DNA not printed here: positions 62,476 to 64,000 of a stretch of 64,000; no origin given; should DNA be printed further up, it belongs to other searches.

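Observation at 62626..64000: DndD/SMC-like P-loop ATPase with long coiled coil running off the window: possible defence or DNA-modification system component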

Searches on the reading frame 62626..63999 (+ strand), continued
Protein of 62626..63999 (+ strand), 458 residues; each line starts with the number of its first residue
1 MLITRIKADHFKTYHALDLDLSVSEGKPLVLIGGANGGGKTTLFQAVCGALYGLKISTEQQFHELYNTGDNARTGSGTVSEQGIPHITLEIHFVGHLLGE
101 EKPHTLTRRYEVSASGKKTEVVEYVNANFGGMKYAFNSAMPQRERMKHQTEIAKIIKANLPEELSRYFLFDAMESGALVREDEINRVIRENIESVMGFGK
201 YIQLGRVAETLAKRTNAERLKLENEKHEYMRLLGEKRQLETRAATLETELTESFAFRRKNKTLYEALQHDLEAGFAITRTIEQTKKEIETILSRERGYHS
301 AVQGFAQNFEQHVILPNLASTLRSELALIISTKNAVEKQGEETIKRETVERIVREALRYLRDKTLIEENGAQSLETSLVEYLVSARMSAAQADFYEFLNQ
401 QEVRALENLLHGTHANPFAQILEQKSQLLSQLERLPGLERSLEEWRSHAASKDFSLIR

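Call 46: search_solved_structures(query=A2, max_evalue=10, show_alignments=3)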
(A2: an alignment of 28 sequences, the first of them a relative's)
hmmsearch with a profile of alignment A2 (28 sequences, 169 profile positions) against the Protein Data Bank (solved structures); distinct sequences matched with E-value up to 10: 7.
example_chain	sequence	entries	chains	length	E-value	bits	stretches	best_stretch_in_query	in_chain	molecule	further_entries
5knh_I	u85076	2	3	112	0.28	13.9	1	21-108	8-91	IL13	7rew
7pnt_Q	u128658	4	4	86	0.31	13.7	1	112-141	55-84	28S ribosomal protein S21, mitochondrial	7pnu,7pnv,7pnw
8blq_D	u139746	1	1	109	0.36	13.5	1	21-108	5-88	Interleukin-13, human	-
4i77_Z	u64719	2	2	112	0.38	13.5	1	21-108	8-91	Interleukin-13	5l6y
1ijz_A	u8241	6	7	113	0.39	13.4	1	21-108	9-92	INTERLEUKIN-13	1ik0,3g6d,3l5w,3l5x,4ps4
1ga3_A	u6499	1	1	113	0.39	13.4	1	21-108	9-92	Interleukin-13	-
3lb6_A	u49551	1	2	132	0.61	12.8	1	21-108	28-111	Interleukin-13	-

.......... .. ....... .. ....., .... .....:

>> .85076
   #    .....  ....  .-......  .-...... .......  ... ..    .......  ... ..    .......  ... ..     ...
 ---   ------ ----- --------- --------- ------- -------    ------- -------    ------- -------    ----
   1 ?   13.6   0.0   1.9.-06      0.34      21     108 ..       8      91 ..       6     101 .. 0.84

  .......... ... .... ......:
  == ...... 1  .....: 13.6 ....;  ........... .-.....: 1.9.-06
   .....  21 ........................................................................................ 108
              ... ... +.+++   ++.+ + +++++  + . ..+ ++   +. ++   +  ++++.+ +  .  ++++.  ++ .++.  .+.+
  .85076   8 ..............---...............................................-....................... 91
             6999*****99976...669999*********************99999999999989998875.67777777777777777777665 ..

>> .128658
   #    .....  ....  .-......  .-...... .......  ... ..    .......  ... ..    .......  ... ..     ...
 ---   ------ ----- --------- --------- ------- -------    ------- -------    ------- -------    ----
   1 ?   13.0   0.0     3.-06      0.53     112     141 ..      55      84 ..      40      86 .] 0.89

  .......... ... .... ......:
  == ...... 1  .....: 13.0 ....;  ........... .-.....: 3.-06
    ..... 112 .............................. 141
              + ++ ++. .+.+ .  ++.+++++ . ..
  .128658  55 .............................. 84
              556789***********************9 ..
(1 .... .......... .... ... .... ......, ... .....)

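Call 47: search_protein_families(library=pfam, alignment_id=A2, max_evalue=10)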
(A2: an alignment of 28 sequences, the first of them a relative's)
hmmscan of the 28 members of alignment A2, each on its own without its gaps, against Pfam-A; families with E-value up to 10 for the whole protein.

A. member 1, L001:12121-12630:+ (170 aa): 0 families

B. families by the number of members that match (of 28 scanned): 15 families
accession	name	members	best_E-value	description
PF10865.14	DUF2703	5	0.01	Domain of unknown function (DUF2703)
PF08870.17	DndE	2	0.0086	DNA sulphur modification protein DndE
PF25804.1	SYNE3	2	0.019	Nesprin-3 domain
PF17802.7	SpaA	1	0.024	Prealbumin-like fold domain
PF05503.17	Pox_G7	1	0.048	Poxvirus G7-like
PF03120.22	DNA_ligase_OB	1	0.05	NAD-dependent DNA ligase OB-fold domain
PF08164.17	TRAUB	1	0.055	Apoptosis-antagonizing transcription factor, C-terminal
PF00608.22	Adeno_shaft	1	0.087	Adenoviral fibre protein (repeat/shaft region)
PF13057.11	DUF3919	1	0.11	Protein of unknown function (DUF3919)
PF16526.10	CLZ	1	0.12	C-terminal leucine zipper domain of cyclic nucleotide-gated channels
PF25113.1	TPR_ESP1_2nd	1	0.14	Separase-like, TPR repeats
PF00772.26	DnaB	1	0.18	DnaB-like helicase N terminal domain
PF08362.16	TetR_C_3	1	0.19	YcdC-like protein, C-terminal region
PF20631.3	CoV_NSP13_1B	1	0.22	Coronavirus Nonstructural protein 13, 1B domain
PF12111.13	PNPase_C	1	0.29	Polyribonucleotide phosphorylase C terminal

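Call 49: find_encoding_contigs(protein=P0125, flank=9000, max_places=2)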
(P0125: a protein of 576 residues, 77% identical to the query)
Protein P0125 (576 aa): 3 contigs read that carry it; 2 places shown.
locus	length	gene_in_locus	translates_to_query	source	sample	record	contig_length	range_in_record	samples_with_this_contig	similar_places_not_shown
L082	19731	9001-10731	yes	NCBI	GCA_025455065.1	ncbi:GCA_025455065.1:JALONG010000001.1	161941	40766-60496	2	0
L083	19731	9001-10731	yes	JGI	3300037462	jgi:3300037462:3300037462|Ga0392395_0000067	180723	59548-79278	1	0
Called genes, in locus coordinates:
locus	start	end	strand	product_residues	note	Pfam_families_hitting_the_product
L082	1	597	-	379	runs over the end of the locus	PF07642:BBP2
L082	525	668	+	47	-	-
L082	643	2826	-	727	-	PF00122:E1-E2_ATPase, PF00702:Hydrolase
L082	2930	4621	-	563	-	PF03814:KdpA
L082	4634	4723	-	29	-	PF09604:Potass_KdpF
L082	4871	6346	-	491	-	PF01425:Amidase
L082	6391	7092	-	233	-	PF00753:Lactamase_B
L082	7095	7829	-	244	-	PF11536:DUF3226 (weak)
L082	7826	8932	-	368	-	PF02463:SMC_N (faint), PF13175:AAA_15, PF13304:AAA_21 (weak)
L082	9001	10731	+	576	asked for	PF01580:FtsK_SpoIIIE (weak), PF01935:DUF87, PF10412:TrwB_AAD_bind (faint)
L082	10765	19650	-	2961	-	PF25778:DUF7948, PF06739:SBBP (faint), PF13385:Laminin_G_3, PF20144:TIG_SUH (faint), PF00560:LRR_1 (faint), PF12799:LRR_4 (faint), PF13855:LRR_8 (faint), PF18962:Por_Secre_tail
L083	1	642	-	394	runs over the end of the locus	PF07642:BBP2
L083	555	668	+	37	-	-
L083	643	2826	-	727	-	PF00122:E1-E2_ATPase, PF00702:Hydrolase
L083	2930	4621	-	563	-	PF03814:KdpA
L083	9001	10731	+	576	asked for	PF01580:FtsK_SpoIIIE (weak), PF01935:DUF87, PF10412:TrwB_AAD_bind (faint)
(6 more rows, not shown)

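Call 50: find_encoding_contigs(protein=P0130, flank=9000, max_places=2)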
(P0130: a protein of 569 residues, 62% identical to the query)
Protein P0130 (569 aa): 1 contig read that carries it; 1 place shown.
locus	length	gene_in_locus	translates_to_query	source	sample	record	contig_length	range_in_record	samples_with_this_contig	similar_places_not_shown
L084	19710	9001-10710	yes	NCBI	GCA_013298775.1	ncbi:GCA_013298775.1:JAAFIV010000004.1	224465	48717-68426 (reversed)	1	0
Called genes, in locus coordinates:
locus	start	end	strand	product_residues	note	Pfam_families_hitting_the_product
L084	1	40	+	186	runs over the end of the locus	PF00440:TetR_N, PF16295:TetR_C_10 (weak)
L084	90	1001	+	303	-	PF00106:adh_short, PF01370:Epimerase (weak), PF08659:KR, PF13460:NAD_binding_10 (weak), PF13561:adh_short_C2, PF08643:DUF1776 (weak)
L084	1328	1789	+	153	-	PF01475:FUR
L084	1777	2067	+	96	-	-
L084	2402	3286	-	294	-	PF00106:adh_short, PF08659:KR, PF13561:adh_short_C2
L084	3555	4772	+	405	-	-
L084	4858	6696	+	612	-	PF02129:Peptidase_S15, PF01738:DLH (weak), PF12146:Hydrolase_4 (faint), PF12697:Abhydrolase_6 (weak), PF20434:BD-FAE, PF00326:Peptidase_S9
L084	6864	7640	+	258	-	PF10677:DUF2490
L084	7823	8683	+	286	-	PF02569:Pantoate_ligase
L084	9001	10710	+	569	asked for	PF01580:FtsK_SpoIIIE (faint), PF01935:DUF87, PF10412:TrwB_AAD_bind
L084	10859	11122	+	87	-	PF01649:Ribosomal_S20p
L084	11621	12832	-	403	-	PF00155:Aminotran_1_2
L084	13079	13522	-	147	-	PF11695:DUF3291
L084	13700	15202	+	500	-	PF00392:GntR, PF00155:Aminotran_1_2, PF12897:Asp_aminotransf (faint)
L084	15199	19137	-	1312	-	PF07494:Reg_prop (faint), PF23748:Beta-prop_LRRK2 (faint), PF07495:Y_Y_Y, PF00512:HisKA, PF02518:HATPase_c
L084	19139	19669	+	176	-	-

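Call 51: find_encoding_contigs(protein=P0008, flank=9000, max_places=2)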
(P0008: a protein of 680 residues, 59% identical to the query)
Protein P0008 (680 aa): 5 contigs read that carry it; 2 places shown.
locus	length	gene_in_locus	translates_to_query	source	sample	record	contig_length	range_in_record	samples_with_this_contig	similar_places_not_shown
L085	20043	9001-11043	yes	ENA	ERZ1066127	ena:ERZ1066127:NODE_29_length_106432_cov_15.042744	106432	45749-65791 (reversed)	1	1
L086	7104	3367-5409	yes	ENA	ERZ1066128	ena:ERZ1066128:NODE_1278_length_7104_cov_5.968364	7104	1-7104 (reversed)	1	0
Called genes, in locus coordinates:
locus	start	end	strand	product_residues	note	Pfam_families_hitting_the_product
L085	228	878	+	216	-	PF01128:IspD (weak), PF12804:NTP_transf_3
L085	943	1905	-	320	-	PF13860:FlgD_ig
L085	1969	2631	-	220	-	PF00528:BPD_transp_1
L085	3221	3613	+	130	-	PF00355:Rieske, PF13806:Rieske_2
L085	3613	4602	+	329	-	PF12838:Fer4_7 (faint), PF08331:QueG_DUF1730, PF13484:Fer4_16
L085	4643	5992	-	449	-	PF02129:Peptidase_S15 (faint), PF12146:Hydrolase_4 (weak)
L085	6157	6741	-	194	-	PF04973:NMN_transporter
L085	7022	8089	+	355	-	PF02277:DBI_PRT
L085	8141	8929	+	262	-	PF02654:CobS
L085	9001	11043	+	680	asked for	PF02463:SMC_N (faint), PF13476:AAA_23, PF13514:AAA_27 (weak)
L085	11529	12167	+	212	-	PF02577:BFN_dom, PF02151:UVR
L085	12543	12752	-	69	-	PF17653:DUF5522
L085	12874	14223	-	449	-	PF13581:HATPase_c_2 (weak), PF02518:HATPase_c, PF14501:HATPase_c_5 (weak)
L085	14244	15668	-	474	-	PF00072:Response_reg, PF00158:Sigma54_activat, PF14532:Sigma54_activ_2, PF00004:AAA (faint), PF07728:AAA_5 (weak), PF25601:AAA_lid_14, PF02954:HTH_8, PF18024:HTH_50 (weak)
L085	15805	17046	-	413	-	PF12704:MacB_PCD, PF02687:FtsX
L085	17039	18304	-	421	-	PF12704:MacB_PCD, PF02687:FtsX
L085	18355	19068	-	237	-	PF00005:ABC_tran, PF02463:SMC_N (weak), PF13304:AAA_21 (faint)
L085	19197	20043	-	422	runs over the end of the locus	-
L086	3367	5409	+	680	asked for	PF02463:SMC_N (faint), PF13476:AAA_23, PF13514:AAA_27 (weak)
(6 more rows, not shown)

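Call 52: find_encoding_contigs(protein=P0007, flank=9000, max_places=2)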
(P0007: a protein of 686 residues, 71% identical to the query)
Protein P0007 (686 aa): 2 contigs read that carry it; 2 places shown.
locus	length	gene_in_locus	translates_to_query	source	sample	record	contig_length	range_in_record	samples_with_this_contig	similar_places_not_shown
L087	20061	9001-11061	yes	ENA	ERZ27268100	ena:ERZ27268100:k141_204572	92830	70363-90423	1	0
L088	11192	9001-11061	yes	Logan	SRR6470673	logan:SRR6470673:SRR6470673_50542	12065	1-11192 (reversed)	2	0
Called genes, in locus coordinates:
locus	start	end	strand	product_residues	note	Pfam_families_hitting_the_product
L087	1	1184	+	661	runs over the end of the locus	PF13424:TPR_12 (faint), PF00578:AhpC-TSA, PF08534:Redoxin, PF13905:Thioredoxin_8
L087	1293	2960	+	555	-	PF03485:Arg_tRNA_synt_N, PF00750:tRNA-synt_1d, PF09334:tRNA-synt_1g (faint), PF05746:DALR_1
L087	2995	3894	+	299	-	PF25539:Bestrophin_2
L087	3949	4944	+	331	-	PF08331:QueG_DUF1730, PF00037:Fer4 (faint), PF12838:Fer4_7 (faint), PF13484:Fer4_16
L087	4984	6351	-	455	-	PF12146:Hydrolase_4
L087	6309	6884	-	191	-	PF04973:NMN_transporter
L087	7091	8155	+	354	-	PF02277:DBI_PRT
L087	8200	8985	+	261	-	PF02654:CobS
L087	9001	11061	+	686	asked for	PF02463:SMC_N (faint), PF13476:AAA_23, PF13514:AAA_27 (faint)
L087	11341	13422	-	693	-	PF02897:Peptidase_S9_N, PF00326:Peptidase_S9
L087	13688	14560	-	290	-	PF25539:Bestrophin_2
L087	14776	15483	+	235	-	PF01427:Peptidase_M15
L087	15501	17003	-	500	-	PF00664:ABC_membrane, PF13476:AAA_23 (weak), PF00005:ABC_tran, PF02463:SMC_N (faint), PF13401:AAA_22 (faint)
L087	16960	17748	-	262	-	PF03412:Peptidase_C39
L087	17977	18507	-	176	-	-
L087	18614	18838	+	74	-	PF09720:Unstab_antitox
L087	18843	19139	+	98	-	PF05016:ParE_toxin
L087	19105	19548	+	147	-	-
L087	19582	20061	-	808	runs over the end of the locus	PF13715:CarbopepD_reg_2, PF18939:DUF5686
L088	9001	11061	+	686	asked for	PF02463:SMC_N (faint), PF13476:AAA_23, PF13514:AAA_27 (faint)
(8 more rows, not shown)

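Call 54: predict_structure(alignment_id=A1)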
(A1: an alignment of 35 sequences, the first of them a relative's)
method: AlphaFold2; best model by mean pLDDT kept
length: 535 residues; sequences in the alignment: 35
mean_pLDDT: 82.7   pTM: 0.66
mean pLDDT of the five models: 82.7, 78.0, 77.2, 74.9, 70.4
residues with pLDDT >= 90: 143; 70-90: 319; 50-70: 57; < 50: 16
segments of 3 or more residues with pLDDT < 50: 146-154, 517-521
pLDDT, mean of each block of 10 residues (from residue 1): 73 93 91 72 77 92 88 90 78 87 90 92 95 86 56 59 81 79 77 74 85 62 88 85 83 93 89 86 84 77 92 91 95 90 91 92 88 89 89 90 85 86 75 82 86 67 67 81 81 87 85 65 75 64
secondary structure, 60 per line:
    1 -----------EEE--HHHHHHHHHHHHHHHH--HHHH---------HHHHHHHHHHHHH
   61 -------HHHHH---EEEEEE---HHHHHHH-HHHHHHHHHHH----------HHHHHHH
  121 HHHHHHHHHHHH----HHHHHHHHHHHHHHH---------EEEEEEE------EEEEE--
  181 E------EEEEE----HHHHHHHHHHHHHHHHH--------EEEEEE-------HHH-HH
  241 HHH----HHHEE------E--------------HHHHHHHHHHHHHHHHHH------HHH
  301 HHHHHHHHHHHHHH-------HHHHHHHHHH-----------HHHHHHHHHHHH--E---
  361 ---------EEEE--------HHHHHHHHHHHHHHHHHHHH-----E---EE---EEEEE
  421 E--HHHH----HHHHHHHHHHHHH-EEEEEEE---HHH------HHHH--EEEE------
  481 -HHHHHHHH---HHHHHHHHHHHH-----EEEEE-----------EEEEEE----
elements in order: E12-14 H17-32 H35-38 H48-60 H68-72 E76-81 H85-91 H93-103 H114-132 H137-151 E161-167 E174-178 E188-192 H197-213 E222-227 H239-243 H274-291 H298-314 H322-331 H343-354 E370-373 H382-401 E416-421 H424-427 H432-444 E446-452 H465-468 E471-474 H482-489 H493-504 E510-514 E526-531

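Call 74: search_dna_similar(query=L001:12121-13725:+, collection=plasmids, mode=protein, max_rows=15)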
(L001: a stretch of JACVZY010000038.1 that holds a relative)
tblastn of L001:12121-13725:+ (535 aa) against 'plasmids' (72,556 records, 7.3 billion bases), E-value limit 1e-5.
Records with a match: 4; places in all: 4; records where one place covers at least 80% of the query: 0.
Best place of each record, by identity: <60% 4.
By first word of the organism name: Sinorhizobium 2; Methylorubrum 1; Rhizobium 1.
By predicted mobility (MOB-suite, as given by PLSDB): conjugative 2; non-mobilizable 1; mobilizable 1.
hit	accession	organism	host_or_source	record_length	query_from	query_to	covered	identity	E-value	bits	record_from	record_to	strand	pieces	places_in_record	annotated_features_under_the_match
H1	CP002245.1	Sinorhizobium fredii GR64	Phaseolus vulgaris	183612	162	465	57%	26.6%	4e-10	70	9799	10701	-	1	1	hypothetical conserved protein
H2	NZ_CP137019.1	Sinorhizobium fredii GR64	Phaseolus vulgaris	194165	162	465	57%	26.6%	4e-10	70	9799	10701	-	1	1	ATP-binding protein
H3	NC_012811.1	Methylorubrum extorquens AM1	-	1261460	191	465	51%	27.5%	3e-10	71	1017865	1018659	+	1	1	none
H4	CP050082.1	Rhizobium leguminosarum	Trifolium pratense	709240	176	465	54%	25.1%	8e-10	69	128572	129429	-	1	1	ATP-binding protein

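Call 75: search_dna_similar(query=L001:12121-13725:+, collection=phages, mode=protein, max_rows=10)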
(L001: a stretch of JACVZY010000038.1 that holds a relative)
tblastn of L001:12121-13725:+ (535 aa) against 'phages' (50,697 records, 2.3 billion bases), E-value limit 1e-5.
Records with a match: 1; places in all: 1; records where one place covers at least 80% of the query: 1.
Best place of each record, by identity: <60% 1.
By first word of the organism name: Bacteriophage 1.
By host as written in the record: - 1.
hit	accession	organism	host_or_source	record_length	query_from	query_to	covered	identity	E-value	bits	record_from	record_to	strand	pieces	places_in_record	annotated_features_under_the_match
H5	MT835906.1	Bacteriophage sp.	human fecal samples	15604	6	535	99%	51.1%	4e-154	493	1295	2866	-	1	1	record has no annotation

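Call 79: fold_search(model_id=the predicted structure, library=pdb)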
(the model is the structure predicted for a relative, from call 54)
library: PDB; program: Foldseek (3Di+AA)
matches with E <= 10: 1245; with E <= 0.001: 89
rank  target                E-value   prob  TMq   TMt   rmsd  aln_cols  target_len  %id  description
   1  7es4                  1.6e-18  1.00  0.59  0.84   2.9       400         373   20  the crystral structure of DndH-C-domain (released 2022-05-11)
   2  4d2i_B                1.4e-11  1.00  0.43  0.49   6.1       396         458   17  Crystal structure of the HerA hexameric DNA translocase from Sulfolobus solfataricus bound to AMP-PNP (released 2014-12-03)
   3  4d2i_A                2.5e-11  1.00  0.40  0.45   7.4       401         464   17  Crystal structure of the HerA hexameric DNA translocase from Sulfolobus solfataricus bound to AMP-PNP (released 2014-12-03)
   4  4ag6_A                8.3e-11  1.00  0.51  0.70   5.0       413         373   15  Structure of VirB4 of Thermoanaerobacter pseudethanolicus (released 2012-07-04)
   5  8wod_D                1.3e-10  1.00  0.36  0.39  13.0       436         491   16  Cryo-EM structure of SIR2/HerA complex (released 2024-09-11)
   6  8yhx_A                1.9e-10  1.00  0.41  0.40  11.0       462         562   15  Cryo-EM structure of the trimeric HerA (released 2024-11-06)
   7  8wj3_N                2.9e-10  1.00  0.44  0.44   6.3       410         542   16  Cryo-EM structure of a bacterial protein (released 2024-09-11)
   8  8wiv_M                8.8e-10  1.00  0.44  0.38   6.8       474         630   15  Cryo-EM structure of a bacterial protein (released 2024-09-11)
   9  8uae_R                9.2e-10  1.00  0.39  0.40  12.0       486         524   15  E. coli Sir2_HerA complex (12:6) with ATPgamaS (released 2023-12-27)
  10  8sub_N                1.1e-09  1.00  0.36  0.34  14.4       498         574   13  E. coli SIR2-HerA complex (dodecamer SIR2 pentamer HerA) (released 2023-12-27)
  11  8sub_P                1.2e-09  1.00  0.37  0.36  12.7       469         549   13  E. coli SIR2-HerA complex (dodecamer SIR2 pentamer HerA) (released 2023-12-27)
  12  8wof_D                1.2e-09  1.00  0.36  0.35  13.3       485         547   15  Cryo-EM structure of SIR2/HerA complex (released 2024-09-11)
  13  8wld_A                1.3e-09  1.00  0.39  0.43   9.3       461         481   15  Cryo-EM structure of SIR2/HerA antiphage complex (released 2024-09-11)
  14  8woc_D                1.4e-09  1.00  0.36  0.35  13.2       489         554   15  Cryo-EM structure of SIR2/HerA complex (released 2024-09-11)
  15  8wld_D                1.5e-09  1.00  0.35  0.29  13.2       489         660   15  Cryo-EM structure of SIR2/HerA antiphage complex (released 2024-09-11)
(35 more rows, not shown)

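Call 80: search_solved_structures(query=L007:7448-9766:+, max_evalue=0.01)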
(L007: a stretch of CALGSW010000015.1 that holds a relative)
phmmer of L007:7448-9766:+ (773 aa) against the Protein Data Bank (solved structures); distinct sequences matched with E-value up to 0.01: 0.
